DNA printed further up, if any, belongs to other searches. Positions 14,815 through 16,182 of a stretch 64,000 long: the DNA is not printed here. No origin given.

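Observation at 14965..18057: Split, domain-permuted PEP-utilising phosphotransfer cassette bracketed by HD hydrolases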

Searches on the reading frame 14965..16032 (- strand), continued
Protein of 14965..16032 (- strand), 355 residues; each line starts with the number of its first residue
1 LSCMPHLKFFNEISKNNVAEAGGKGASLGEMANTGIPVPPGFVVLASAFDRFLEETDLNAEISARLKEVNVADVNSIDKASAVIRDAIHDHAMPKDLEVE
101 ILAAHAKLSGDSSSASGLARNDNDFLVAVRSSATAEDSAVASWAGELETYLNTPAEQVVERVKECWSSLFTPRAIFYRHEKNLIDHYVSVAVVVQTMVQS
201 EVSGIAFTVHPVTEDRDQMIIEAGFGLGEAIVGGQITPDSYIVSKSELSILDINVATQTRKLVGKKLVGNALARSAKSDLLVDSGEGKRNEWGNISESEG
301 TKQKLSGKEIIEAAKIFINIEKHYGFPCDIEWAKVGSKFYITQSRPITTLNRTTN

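Call 68: find_homologous_proteins(query=L090:5934-7286:+, max_evalue=0.00001)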
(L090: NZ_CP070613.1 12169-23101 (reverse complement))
Query L090:5934-7286:+ (451 aa): 162 proteins with E <= 0.00001 among 8000 candidates; the best 120 are listed.
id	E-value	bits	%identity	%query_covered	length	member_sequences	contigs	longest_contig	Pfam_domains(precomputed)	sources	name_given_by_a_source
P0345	1.7e-248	843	93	89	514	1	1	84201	PF00391.30,PF27448.1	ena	-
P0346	3.1e-206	704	91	75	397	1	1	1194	PF01326.25,PF27448.1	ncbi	ncbi:MAG: pyruvate, water dikinase, partial [Rhodococcus sp. (in: high G+C Gram-positive bacteria)]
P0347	1.4e-121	425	50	92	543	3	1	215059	PF00391.30,PF27448.1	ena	-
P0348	6.2e-118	413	50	91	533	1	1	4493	PF00391.30,PF27448.1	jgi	jgi:pyruvate,water dikinase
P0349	1.4e-115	405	47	92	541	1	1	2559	PF00391.30,PF27448.1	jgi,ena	-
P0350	7.2e-115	403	49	90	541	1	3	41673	PF00391.30,PF27448.1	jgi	jgi:phosphohistidine swiveling domain-containing protein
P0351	4.0e-114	400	48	90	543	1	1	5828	PF00391.30,PF27448.1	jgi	jgi:pyruvate,water dikinase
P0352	5.5e-113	396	47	90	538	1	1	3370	PF00391.30,PF27448.1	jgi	jgi:phosphohistidine swiveling domain-containing protein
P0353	5.0e-112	393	47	93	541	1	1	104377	PF00391.30,PF27448.1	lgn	-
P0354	5.8e-112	393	48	90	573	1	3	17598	PF00391.30,PF27448.1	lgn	-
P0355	7.1e-112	393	49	90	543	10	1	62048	PF00391.30,PF27448.1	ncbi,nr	ncbi:MAG TPA: PEP-utilizing enzyme [Solirubrobacteraceae bacterium]|nr:PEP-utilizing enzyme [Solirub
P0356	7.2e-112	393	47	94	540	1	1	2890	PF00391.30,PF27448.1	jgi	jgi:pyruvate,water dikinase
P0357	1.9e-111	391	46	91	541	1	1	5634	PF00391.30,PF27448.1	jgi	jgi:rifampicin phosphotransferase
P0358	1.3e-110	388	46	91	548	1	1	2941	PF00391.30,PF27448.1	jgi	jgi:phosphohistidine swiveling domain-containing protein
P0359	3.6e-110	387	46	91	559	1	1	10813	PF00391.30,PF27448.1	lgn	-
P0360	4.9e-110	387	46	91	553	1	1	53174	PF00391.30,PF27448.1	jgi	jgi:rifampicin phosphotransferase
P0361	7.4e-108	379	46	93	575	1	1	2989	PF00391.30,PF27448.1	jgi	jgi:pyruvate,water dikinase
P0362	1.1e-106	376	46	98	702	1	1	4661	PF00391.30,PF01326.25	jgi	jgi:pyruvate,water dikinase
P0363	1.8e-106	375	45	93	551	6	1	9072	PF00391.30,PF27448.1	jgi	jgi:phosphohistidine swiveling domain-containing protein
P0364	1.7e-105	372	46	92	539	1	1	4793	PF00391.30,PF27448.1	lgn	-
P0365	2.7e-105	371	45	91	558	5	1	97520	PF00391.30,PF27448.1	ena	-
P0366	4.4e-105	370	48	91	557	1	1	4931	PF00391.30,PF27448.1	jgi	jgi:phosphohistidine swiveling domain-containing protein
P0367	9.1e-105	369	43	97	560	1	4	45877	PF00391.30,PF27448.1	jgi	jgi:rifampicin phosphotransferase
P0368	1.5e-104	369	45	93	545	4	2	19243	PF00391.30,PF27448.1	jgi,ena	jgi:pyruvate,water dikinase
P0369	2.1e-104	368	45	93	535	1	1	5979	PF00391.30,PF27448.1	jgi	jgi:rifampicin phosphotransferase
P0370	2.3e-104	368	46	91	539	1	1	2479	PF00391.30,PF27448.1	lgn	-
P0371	1.5e-103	365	45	91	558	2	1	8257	PF00391.30,PF27448.1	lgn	-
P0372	2.4e-103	365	44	93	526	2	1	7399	PF00391.30,PF27448.1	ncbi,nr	ncbi:MAG TPA: PEP-utilizing enzyme [Sporichthya sp.]|nr:PEP-utilizing enzyme [Sporichthya sp.]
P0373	9.5e-103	363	46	89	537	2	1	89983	PF00391.30,PF27448.1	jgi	jgi:phosphohistidine swiveling domain-containing protein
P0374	1.7e-102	362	43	94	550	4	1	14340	PF00391.30,PF27448.1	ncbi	ncbi:MAG TPA: PEP-utilizing enzyme [Pseudonocardia sp.]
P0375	3.6e-102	361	45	90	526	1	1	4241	PF00391.30,PF27448.1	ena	-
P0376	5.2e-102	360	44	90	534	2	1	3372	PF00391.30,PF27448.1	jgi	jgi:phosphohistidine swiveling domain-containing protein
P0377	5.3e-102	360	45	89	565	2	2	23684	PF00391.30,PF27448.1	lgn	-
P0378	6.0e-102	360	45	89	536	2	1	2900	PF00391.30,PF27448.1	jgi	jgi:pyruvate,water dikinase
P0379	1.9e-101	358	44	94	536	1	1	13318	PF00391.30,PF27448.1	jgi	jgi:phosphohistidine swiveling domain-containing protein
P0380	3.9e-101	357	45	91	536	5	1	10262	PF00391.30,PF27448.1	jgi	jgi:rifampicin phosphotransferase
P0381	4.4e-101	357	45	92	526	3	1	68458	PF00391.30,PF27448.1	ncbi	-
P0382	5.6e-101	357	45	91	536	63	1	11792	PF00391.30,PF27448.1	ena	-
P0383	1.1e-100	356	43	91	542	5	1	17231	PF00391.30,PF27448.1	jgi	jgi:pyruvate,water dikinase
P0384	1.9e-100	355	43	90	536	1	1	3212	PF00391.30,PF27448.1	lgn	-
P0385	4.7e-100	354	44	91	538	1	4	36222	PF00391.30,PF27448.1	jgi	jgi:phosphohistidine swiveling domain-containing protein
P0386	6.7e-100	353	44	94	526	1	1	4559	PF00391.30,PF27448.1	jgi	jgi:pyruvate,water dikinase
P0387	7.4e-100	353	44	91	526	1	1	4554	PF00391.30,PF27448.1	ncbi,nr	ncbi:MAG TPA: PEP-utilizing enzyme [Acidimicrobiales bacterium]|nr:PEP-utilizing enzyme [Acidimicrob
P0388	7.5e-100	353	45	93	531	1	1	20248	PF00391.30,PF27448.1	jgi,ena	-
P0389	7.9e-100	353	46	90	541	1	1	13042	PF00391.30,PF27448.1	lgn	-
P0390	5.5e-99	350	43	93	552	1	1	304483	PF00391.30,PF27448.1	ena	-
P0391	7.2e-99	350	42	92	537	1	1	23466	PF00391.30,PF27448.1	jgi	jgi:phosphohistidine swiveling domain-containing protein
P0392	5.2e-98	347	43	93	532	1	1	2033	PF00391.30,PF27448.1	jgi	jgi:pyruvate,water dikinase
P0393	2.0e-97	345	42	93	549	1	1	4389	PF00391.30,PF27448.1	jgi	jgi:phosphohistidine swiveling domain-containing protein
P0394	2.2e-97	345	44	93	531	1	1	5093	PF00391.30,PF27448.1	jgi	jgi:rifampicin phosphotransferase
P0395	3.6e-97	344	43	94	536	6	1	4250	PF00391.30,PF27448.1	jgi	jgi:rifampicin phosphotransferase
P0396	4.3e-97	344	45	90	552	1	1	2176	PF00391.30,PF27448.1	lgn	-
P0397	4.5e-97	344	42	92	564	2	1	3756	PF00391.30,PF27448.1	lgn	-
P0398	5.2e-97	344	47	86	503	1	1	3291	PF00391.30,PF27448.1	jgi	jgi:pyruvate,water dikinase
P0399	5.7e-97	344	42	92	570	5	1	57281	PF00391.30,PF27448.1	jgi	jgi:phosphohistidine swiveling domain-containing protein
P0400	1.2e-96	342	44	91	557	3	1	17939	PF00391.30,PF27448.1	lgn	-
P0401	1.6e-96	342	43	94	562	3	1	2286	PF00391.30,PF27448.1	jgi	jgi:phosphohistidine swiveling domain-containing protein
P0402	2.2e-96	342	45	94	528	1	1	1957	PF00391.30,PF27448.1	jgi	-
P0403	2.6e-96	341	44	90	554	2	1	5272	PF00391.30,PF27448.1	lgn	-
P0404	4.5e-96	341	42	92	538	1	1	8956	PF00391.30,PF27448.1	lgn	-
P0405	4.7e-96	341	44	90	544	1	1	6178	PF00391.30,PF27448.1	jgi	jgi:phosphohistidine swiveling domain-containing protein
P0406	8.0e-96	340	43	91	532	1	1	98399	PF00391.30,PF27448.1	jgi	jgi:pyruvate,water dikinase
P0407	3.5e-95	338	43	90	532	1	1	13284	PF00391.30,PF27448.1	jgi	jgi:rifampicin phosphotransferase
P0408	6.7e-95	337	42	90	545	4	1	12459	PF00391.30,PF27448.1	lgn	-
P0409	1.2e-94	336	40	94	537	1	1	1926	PF00391.30,PF27448.1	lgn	-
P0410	2.6e-94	335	44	90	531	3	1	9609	PF00391.30,PF27448.1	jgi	jgi:pyruvate,water dikinase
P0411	2.7e-94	335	41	90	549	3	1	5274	PF00391.30,PF27448.1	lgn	-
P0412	3.9e-94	334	42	90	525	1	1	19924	PF00391.30,PF27448.1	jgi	jgi:rifampicin phosphotransferase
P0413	7.7e-94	333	41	91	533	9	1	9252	PF00391.30,PF27448.1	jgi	jgi:phosphohistidine swiveling domain-containing protein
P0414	1.0e-93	333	41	95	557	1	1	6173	PF00391.30,PF27448.1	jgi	jgi:pyruvate,water dikinase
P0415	1.0e-93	333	42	93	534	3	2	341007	PF00391.30,PF27448.1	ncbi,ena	-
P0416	1.2e-93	333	42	91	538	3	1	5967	PF00391.30,PF27448.1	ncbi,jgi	ncbi:MAG TPA: PEP-utilizing enzyme [Acidimicrobiia bacterium]|jgi:pyruvate,water dikinase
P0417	1.4e-93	332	45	90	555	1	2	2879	PF00391.30,PF27448.1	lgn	-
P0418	1.8e-93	332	43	90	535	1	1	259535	PF00391.30,PF27448.1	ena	-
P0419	1.9e-93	332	42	95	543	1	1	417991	PF00391.30,PF27448.1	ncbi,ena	-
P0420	2.2e-93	332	42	95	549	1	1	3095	PF00391.30,PF27448.1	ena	-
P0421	2.2e-93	332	44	92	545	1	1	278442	PF00391.30,PF27448.1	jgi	jgi:phosphohistidine swiveling domain-containing protein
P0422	5.6e-93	330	44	90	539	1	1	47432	PF00391.30,PF27448.1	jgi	jgi:phosphohistidine swiveling domain-containing protein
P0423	6.1e-93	330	43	90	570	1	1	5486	PF00391.30,PF27448.1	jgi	jgi:phosphohistidine swiveling domain-containing protein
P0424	1.2e-92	329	42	94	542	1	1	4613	PF00391.30,PF27448.1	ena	-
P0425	1.4e-92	329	43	95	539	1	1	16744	PF00391.30,PF27448.1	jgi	jgi:pyruvate,water dikinase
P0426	1.5e-92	329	41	91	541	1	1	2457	PF00391.30,PF27448.1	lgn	-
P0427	2.4e-92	328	42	91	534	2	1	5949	PF00391.30,PF27448.1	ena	-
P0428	2.4e-92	328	41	93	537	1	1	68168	PF00391.30,PF27448.1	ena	-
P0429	3.0e-92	328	42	90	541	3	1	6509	PF00391.30,PF27448.1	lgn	-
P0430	3.3e-92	328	42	92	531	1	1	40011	PF00391.30,PF27448.1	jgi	jgi:pyruvate,water dikinase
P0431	7.0e-92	327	43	90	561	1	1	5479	PF00391.30,PF27448.1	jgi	jgi:pyruvate,water dikinase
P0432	2.3e-91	325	43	90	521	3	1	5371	PF00391.30,PF27448.1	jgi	jgi:pyruvate,water dikinase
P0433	1.4e-90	322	39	94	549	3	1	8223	PF00391.30,PF27448.1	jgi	jgi:pyruvate,water dikinase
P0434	1.6e-90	322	39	94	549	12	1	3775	PF00391.30,PF27448.1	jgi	jgi:phosphohistidine swiveling domain-containing protein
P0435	2.5e-90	322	43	90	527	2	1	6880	PF00391.30,PF27448.1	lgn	-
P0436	2.9e-90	321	43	91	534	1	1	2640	PF00391.30,PF27448.1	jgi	jgi:phosphohistidine swiveling domain-containing protein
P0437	3.2e-90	321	41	91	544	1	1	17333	PF00391.30,PF27448.1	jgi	jgi:phosphohistidine swiveling domain-containing protein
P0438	3.5e-90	321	43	94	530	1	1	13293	PF00391.30,PF27448.1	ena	-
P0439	3.5e-90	321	42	90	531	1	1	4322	PF00391.30,PF27448.1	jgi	jgi:rifampicin phosphotransferase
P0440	4.4e-90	321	41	89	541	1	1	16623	PF00391.30,PF27448.1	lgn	-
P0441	1.5e-89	319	43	90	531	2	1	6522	PF00391.30,PF27448.1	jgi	jgi:phosphohistidine swiveling domain-containing protein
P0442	2.9e-89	318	40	95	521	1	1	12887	PF00391.30,PF27448.1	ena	-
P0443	4.2e-89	318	40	91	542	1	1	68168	PF00391.30,PF27448.1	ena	-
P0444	4.8e-89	317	42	94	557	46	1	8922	PF00391.30,PF27448.1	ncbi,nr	ncbi:MAG: rifampicin phosphotransferase [Pseudonocardiales bacterium]|nr:rifampicin phosphotransfera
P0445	5.6e-89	317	42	87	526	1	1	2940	PF00391.30,PF27448.1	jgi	jgi:pyruvate,water dikinase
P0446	6.4e-89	317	40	95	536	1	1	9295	PF00391.30,PF27448.1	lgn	-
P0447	6.8e-89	317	41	90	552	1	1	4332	PF00391.30,PF27448.1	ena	-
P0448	1.2e-88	316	42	90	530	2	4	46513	PF00391.30,PF27448.1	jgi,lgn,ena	jgi:phosphohistidine swiveling domain-containing protein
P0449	1.4e-88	316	42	91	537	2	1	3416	PF00391.30,PF27448.1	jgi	jgi:phosphohistidine swiveling domain-containing protein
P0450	1.1e-87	313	41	90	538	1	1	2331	PF00391.30,PF27448.1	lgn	-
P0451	1.1e-87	313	42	90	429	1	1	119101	PF27448.1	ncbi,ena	-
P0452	3.9e-87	311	40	92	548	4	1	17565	PF00391.30,PF27448.1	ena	-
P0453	4.4e-87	311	42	90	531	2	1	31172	PF00391.30,PF27448.1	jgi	jgi:pyruvate,water dikinase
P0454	8.4e-87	310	39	94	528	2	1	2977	PF00391.30,PF27448.1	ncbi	ncbi:MAG: PEP-utilizing enzyme [Acidimicrobiia bacterium]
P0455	2.1e-86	309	41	90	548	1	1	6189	PF00391.30,PF27448.1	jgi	jgi:phosphohistidine swiveling domain-containing protein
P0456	5.0e-86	307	41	93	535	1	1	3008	PF00391.30,PF27448.1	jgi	jgi:pyruvate,water dikinase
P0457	9.4e-86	307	42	94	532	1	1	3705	PF00391.30,PF27448.1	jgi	jgi:pyruvate,water dikinase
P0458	1.3e-85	306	40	94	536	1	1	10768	PF00391.30,PF27448.1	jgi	jgi:pyruvate,water dikinase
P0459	2.4e-85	305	41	91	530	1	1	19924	PF00391.30,PF27448.1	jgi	jgi:rifampicin phosphotransferase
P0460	7.5e-85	304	42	90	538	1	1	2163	PF00391.30,PF27448.1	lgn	-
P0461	4.3e-84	301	40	89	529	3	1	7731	PF00391.30,PF27448.1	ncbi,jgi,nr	ncbi:MAG TPA: PEP-utilizing enzyme [Acidimicrobiia bacterium]|jgi:pyruvate,water dikinase|nr:PEP-uti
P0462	4.9e-84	301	40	92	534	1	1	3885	PF00391.30,PF27448.1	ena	-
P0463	6.1e-84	301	39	93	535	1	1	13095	PF00391.30,PF27448.1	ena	-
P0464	7.3e-84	300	42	95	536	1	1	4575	PF00391.30,PF27448.1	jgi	jgi:phosphohistidine swiveling domain-containing protein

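Call 69: search_protein_families(library=pfam, proteins=[P0355], max_evalue=10)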
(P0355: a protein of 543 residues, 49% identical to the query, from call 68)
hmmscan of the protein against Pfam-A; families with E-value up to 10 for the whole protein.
P0355 (543 aa): 1 family
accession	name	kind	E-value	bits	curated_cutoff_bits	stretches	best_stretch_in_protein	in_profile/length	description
PF00391.29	PEP-utilizers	-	3.4e-22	78.3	23.1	1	462-532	2-72/72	PEP-utilising enzyme, mobile domain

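Call 72: get_annotated_region(hit=H3, flank=2500)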
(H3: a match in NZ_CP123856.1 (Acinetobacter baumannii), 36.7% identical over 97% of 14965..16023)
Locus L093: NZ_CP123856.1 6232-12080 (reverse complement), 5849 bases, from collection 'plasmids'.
description: Acinetobacter baumannii strain WB4 plasmid unnamed2
organism: Acinetobacter baumannii (NCBI taxid 470)
taxonomy: Bacteria; Pseudomonadota; Gammaproteobacteria; Moraxellales; Moraxellaceae; Acinetobacter; Acinetobacter baumannii
host: -; source: Cell culture,Feedlot Water bowl; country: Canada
typing (MOB-suite, as given by PLSDB): non-mobilizable
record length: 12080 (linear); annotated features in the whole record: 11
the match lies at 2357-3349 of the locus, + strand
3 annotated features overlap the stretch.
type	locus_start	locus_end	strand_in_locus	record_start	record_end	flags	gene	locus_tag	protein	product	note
CDS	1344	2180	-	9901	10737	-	-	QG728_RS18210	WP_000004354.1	pyruvate, water dikinase regulatory protein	GO:0006470 - protein dephosphorylation [Evidence IEA]; GO:0006468 - protein phosphorylation [Evidence IEA]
CDS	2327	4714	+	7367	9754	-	ppsA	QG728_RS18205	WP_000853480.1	phosphoenolpyruvate synthase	GO:0016310 - phosphorylation [Evidence IEA]; GO:0006090 - pyruvate metabolic process [Evidence IEA]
CDS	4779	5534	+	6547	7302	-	-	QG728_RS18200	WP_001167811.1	RDD family protein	-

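Call 76: search_solved_structures(query=window:14965-16023:-, max_evalue=0.00001, show_alignments=1)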
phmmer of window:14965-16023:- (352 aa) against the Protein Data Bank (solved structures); distinct sequences matched with E-value up to 0.00001: 16.
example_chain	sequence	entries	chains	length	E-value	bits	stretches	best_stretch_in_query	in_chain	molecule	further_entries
8a8e_A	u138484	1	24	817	7.5e-65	222.5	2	63-349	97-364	Phosphoenolpyruvate synthase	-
9dae_A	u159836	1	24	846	1.4e-63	218.3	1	6-330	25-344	Phosphoenolpyruvate synthase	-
5hv6_A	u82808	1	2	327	2.3e-53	184.7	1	2-346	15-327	Phosphoenolpyruvate synthase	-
5fbs_A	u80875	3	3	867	1.1e-52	182.5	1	2-347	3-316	Phosphoenolpyruvate synthase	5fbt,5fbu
5hv2_A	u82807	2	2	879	1.1e-52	182.5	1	2-347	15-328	Phosphoenolpyruvate synthase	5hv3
5hv1_A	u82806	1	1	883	1.1e-52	182.5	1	2-347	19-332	Phosphoenolpyruvate synthase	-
9goj_A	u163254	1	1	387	1.3e-52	182.3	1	4-257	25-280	Phosphoenolpyruvate synthase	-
2ols_A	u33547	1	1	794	2.1e-45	158.6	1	6-347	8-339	Phosphoenolpyruvate synthase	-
2x0s_A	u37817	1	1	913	7.1e-10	41.9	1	12-69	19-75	PYRUVATE PHOSPHATE DIKINASE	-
1dik_A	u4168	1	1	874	9.6e-08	34.8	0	131-237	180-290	PYRUVATE PHOSPHATE DIKINASE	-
9pzl_A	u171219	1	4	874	1e-07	34.8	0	131-237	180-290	Pyruvate, phosphate dikinase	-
1kbl_A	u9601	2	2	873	1e-07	34.8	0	131-237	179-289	PYRUVATE PHOSPHATE DIKINASE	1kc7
1ggo_A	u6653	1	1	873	1e-07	34.8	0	131-237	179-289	PROTEIN (PYRUVATE, PHOSPHATE DIKINASE)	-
2dik_A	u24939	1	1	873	1.1e-07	34.6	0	131-237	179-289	PROTEIN (PYRUVATE PHOSPHATE DIKINASE)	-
1jde_A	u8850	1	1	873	6.8e-07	32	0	131-237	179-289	PYRUVATE, PHOSPHATE DIKINASE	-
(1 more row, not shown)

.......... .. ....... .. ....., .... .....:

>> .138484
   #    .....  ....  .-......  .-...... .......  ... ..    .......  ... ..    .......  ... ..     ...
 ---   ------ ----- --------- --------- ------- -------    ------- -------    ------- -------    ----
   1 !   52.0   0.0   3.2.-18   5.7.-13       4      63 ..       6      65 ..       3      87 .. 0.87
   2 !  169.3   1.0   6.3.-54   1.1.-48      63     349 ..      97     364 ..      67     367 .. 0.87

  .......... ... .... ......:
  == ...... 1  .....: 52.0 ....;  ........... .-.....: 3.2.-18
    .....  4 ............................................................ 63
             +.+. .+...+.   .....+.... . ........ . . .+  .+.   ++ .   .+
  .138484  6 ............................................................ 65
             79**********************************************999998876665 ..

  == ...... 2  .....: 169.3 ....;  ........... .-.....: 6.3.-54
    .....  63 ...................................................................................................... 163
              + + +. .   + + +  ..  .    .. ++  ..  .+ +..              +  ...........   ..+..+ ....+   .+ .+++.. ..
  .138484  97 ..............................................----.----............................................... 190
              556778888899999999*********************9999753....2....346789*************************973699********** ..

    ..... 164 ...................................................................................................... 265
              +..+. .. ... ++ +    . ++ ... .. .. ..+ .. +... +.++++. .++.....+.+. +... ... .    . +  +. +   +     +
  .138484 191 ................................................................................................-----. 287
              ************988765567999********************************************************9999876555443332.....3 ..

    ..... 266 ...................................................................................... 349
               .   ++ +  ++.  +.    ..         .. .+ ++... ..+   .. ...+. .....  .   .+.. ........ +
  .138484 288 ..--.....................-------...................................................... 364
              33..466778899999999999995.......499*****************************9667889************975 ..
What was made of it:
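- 14965..16032 (-): Stand-alone ATP-grasp (PPDK_N) nucleotide-binding subunit, 355 aa from TTG 16032 or 352 aa from ATG 16023. PDB: PEP synthases E ~1e-64, RPH ATP-grasp E 2e-53 (call 76).
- On Two-component RPH-like small-molecule dikinases (HpeHI/CreHI/PpsAB): Matches RPH ATP-grasp 5hv6 at E 2e-53 (call 76).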
